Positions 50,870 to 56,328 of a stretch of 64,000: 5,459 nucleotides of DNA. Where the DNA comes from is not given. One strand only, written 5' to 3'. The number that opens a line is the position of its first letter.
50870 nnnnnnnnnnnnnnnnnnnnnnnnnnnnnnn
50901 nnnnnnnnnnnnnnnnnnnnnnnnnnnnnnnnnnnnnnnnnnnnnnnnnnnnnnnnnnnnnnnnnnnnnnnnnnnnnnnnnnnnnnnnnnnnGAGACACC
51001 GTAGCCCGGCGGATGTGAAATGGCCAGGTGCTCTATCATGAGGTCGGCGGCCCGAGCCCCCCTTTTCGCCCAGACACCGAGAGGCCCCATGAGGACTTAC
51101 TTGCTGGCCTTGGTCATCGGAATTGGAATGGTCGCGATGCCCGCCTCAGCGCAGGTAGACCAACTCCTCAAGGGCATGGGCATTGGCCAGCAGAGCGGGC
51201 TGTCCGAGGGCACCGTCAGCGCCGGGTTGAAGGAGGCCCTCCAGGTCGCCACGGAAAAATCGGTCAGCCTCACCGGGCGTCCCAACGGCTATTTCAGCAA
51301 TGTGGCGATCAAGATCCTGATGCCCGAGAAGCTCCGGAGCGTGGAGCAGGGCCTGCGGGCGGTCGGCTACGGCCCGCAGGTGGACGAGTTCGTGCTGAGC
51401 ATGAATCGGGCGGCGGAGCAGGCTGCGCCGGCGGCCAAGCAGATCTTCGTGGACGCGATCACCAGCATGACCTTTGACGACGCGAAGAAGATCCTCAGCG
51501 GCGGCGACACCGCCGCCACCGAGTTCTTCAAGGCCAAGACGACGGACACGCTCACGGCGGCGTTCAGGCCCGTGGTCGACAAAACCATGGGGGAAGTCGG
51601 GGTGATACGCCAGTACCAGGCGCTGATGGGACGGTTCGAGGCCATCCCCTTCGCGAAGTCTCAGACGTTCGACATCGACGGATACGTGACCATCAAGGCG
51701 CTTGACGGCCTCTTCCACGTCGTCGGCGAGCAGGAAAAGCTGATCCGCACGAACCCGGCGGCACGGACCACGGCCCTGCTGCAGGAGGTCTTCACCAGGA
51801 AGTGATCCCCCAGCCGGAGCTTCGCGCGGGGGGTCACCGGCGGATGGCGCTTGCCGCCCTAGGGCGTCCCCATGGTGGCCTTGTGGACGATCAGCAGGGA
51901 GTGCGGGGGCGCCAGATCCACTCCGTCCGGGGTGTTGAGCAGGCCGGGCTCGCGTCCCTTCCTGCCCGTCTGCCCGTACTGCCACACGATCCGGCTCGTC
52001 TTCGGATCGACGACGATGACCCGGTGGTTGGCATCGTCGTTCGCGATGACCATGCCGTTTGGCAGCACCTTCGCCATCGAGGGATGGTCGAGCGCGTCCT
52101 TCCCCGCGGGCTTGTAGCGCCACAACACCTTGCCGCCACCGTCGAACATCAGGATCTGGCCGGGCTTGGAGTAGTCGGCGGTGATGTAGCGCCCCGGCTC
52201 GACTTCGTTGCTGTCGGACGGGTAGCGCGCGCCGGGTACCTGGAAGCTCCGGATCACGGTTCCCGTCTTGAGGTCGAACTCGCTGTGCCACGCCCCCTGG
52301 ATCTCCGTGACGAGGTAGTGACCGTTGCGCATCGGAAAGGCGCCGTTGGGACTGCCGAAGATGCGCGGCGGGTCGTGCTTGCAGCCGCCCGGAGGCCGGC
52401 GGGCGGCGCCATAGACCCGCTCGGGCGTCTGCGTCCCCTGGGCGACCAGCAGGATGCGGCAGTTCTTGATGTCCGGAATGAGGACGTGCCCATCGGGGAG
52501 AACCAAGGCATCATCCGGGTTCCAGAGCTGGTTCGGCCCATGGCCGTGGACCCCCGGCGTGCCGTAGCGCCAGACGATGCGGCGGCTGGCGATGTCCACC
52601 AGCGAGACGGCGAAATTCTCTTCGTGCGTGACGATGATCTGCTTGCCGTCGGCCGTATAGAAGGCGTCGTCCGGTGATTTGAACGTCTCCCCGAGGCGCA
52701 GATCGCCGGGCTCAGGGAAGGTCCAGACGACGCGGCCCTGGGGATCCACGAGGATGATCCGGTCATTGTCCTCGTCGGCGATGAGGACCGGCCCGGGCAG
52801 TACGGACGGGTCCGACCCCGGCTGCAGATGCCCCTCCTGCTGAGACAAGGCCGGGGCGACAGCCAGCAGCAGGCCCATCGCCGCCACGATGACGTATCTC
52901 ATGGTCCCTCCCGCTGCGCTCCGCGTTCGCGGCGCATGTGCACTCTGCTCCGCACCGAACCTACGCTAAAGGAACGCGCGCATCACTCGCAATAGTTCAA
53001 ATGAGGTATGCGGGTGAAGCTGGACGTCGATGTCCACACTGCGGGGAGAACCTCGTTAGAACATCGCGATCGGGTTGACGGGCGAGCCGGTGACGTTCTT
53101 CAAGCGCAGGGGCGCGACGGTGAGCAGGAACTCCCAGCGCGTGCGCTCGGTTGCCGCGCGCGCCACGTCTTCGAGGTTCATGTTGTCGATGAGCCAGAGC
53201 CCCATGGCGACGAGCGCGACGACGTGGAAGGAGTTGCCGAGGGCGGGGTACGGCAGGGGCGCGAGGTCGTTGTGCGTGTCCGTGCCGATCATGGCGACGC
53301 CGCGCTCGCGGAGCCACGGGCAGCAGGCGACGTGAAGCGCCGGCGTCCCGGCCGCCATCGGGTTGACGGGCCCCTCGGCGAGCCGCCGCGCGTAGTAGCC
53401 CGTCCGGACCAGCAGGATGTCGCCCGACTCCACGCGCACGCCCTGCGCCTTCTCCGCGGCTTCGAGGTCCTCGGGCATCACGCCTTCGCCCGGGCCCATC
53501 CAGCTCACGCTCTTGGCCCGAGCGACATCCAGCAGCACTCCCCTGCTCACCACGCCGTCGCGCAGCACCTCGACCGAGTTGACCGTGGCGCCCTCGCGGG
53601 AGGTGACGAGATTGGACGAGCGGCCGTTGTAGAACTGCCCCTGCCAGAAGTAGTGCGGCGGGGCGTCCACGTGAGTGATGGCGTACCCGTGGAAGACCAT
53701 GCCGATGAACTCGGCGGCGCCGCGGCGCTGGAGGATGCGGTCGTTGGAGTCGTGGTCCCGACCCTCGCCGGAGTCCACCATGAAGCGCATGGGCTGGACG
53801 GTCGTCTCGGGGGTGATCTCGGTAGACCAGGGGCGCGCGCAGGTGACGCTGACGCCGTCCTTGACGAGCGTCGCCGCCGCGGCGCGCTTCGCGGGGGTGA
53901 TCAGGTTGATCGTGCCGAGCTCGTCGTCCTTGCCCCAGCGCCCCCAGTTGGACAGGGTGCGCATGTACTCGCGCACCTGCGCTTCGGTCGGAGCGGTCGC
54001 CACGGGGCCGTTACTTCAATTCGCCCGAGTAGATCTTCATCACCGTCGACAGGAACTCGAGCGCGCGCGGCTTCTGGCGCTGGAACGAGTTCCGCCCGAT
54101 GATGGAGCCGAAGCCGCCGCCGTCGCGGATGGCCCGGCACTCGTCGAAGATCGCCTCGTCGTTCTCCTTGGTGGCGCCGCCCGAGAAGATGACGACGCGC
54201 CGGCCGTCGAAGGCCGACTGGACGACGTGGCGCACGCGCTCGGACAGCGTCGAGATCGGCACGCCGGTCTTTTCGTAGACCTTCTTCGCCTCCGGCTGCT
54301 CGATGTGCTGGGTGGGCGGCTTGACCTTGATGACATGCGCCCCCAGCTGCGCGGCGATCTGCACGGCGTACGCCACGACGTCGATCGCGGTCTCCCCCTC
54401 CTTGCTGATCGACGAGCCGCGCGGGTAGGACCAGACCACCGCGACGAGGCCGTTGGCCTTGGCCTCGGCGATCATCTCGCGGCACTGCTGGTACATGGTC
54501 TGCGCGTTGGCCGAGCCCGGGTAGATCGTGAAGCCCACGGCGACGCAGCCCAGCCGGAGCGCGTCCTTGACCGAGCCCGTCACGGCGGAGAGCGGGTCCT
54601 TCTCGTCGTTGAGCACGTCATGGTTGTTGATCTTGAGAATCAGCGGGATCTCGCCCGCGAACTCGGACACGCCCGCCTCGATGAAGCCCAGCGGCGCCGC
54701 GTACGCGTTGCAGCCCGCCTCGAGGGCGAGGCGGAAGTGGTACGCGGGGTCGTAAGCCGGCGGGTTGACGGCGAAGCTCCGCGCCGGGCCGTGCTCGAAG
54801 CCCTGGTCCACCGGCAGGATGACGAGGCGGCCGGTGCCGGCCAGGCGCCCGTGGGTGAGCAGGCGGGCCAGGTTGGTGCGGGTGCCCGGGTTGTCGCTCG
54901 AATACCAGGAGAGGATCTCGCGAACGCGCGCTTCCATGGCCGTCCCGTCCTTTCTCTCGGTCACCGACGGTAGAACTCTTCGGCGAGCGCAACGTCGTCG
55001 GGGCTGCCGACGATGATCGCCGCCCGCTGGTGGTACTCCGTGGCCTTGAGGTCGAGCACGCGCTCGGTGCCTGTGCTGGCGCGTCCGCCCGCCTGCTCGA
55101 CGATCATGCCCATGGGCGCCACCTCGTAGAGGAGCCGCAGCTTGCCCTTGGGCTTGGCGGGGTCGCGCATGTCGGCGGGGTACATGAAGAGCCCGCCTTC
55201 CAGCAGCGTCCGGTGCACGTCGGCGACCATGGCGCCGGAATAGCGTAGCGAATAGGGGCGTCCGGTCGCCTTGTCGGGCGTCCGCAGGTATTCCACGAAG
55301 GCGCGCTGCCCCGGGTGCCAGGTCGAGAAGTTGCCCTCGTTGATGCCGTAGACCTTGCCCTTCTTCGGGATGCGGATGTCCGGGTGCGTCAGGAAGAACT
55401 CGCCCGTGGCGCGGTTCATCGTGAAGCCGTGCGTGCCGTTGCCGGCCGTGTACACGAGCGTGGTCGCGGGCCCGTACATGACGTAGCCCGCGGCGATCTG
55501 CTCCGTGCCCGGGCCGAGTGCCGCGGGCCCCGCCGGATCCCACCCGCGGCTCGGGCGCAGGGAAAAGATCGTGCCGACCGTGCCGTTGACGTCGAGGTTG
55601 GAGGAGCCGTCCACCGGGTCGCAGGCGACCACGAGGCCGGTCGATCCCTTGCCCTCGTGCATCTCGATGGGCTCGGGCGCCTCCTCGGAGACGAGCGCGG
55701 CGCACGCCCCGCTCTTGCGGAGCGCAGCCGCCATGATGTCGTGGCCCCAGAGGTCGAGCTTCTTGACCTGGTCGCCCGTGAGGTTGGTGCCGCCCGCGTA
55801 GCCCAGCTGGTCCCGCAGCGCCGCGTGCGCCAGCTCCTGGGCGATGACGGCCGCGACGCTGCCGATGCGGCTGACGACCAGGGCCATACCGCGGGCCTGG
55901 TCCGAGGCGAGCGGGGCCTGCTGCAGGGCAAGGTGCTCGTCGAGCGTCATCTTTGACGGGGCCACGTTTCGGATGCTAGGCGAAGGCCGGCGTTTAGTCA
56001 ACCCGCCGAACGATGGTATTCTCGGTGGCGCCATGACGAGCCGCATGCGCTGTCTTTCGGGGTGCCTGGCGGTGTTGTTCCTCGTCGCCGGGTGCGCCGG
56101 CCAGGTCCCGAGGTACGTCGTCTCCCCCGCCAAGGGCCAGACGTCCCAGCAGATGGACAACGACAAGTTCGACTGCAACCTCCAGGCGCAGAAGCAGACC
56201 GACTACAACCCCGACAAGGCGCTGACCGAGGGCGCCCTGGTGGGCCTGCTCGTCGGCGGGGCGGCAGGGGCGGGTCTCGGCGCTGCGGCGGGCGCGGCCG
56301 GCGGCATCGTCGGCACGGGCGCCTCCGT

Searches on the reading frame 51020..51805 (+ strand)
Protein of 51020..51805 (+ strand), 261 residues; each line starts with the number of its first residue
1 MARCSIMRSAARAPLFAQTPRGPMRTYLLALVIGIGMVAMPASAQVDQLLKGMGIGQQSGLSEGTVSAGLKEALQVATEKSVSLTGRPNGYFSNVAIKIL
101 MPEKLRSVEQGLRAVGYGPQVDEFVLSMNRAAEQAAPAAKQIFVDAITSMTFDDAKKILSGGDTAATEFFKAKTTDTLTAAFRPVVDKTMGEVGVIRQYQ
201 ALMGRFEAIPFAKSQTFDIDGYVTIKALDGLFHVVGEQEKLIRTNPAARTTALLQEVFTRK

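Call 79: search_protein_families(library=pfam, proteins=[window:51020-51805:+], max_evalue=0.00001)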
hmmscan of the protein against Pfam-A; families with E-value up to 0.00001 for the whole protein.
window:51020-51805:+ (261 aa): 1 family
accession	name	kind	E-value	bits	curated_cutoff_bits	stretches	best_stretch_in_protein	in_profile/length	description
PF13852.11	DUF4197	-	3.6e-75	252.4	24.9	1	61-258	2-198/199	Protein of unknown function (DUF4197)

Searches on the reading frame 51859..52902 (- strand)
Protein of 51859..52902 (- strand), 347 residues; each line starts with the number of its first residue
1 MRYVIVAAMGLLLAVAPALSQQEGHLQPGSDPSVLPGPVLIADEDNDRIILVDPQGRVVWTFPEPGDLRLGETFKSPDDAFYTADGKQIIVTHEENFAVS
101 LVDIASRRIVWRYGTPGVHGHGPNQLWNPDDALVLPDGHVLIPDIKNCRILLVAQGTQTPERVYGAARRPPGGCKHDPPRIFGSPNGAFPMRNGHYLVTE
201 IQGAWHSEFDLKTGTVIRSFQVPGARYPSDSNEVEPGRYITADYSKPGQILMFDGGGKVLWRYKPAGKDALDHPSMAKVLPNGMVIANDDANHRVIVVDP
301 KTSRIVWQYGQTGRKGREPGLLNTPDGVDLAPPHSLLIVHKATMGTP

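Call 79: search_protein_families(library=pfam, proteins=[window:51859-52902:-], max_evalue=0.00001)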
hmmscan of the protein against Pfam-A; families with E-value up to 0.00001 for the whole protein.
window:51859-52902:- (347 aa): 1 family
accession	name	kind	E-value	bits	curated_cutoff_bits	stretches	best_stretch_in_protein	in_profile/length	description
PF13360.13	PQQ_2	-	2.1e-08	34.6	27.6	0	242-313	39-103/233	Outer membrane protein assembly factor BamB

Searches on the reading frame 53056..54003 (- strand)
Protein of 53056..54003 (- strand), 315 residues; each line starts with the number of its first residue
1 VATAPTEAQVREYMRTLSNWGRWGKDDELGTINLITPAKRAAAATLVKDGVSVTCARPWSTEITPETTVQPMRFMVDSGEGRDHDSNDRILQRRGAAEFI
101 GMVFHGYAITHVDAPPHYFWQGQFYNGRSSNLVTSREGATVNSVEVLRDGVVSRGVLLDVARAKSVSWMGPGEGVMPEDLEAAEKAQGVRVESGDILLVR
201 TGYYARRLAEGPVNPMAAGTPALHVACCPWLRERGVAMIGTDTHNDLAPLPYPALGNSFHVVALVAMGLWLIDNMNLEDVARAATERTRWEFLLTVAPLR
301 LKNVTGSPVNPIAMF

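Call 79: search_protein_families(library=pfam, proteins=[window:53056-54003:-], max_evalue=0.00001)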
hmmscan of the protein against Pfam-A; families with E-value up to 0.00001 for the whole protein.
window:53056-54003:- (315 aa): 1 family
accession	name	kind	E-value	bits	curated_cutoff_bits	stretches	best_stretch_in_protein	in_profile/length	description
PF04199.19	Cyclase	-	6e-20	72.3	23.1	1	108-244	28-138/142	Putative cyclase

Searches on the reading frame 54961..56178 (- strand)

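Call 80: search_protein_families(library=pfam, proteins=[window:54961-56178:-], max_evalue=0.00001)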
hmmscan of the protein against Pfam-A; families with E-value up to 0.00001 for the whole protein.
window:54961-56178:- (405 aa): 2 families
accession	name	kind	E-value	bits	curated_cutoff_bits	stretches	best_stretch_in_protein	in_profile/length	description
PF00316.25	FBPase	-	9.9e-49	166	34.8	1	86-266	9-191/191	Fructose-1-6-bisphosphatase, N-terminal domain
PF18913.5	FBPase_C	-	5.6e-45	152.7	27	1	270-403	1-126/127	Fructose-1-6-bisphosphatase, C-terminal domain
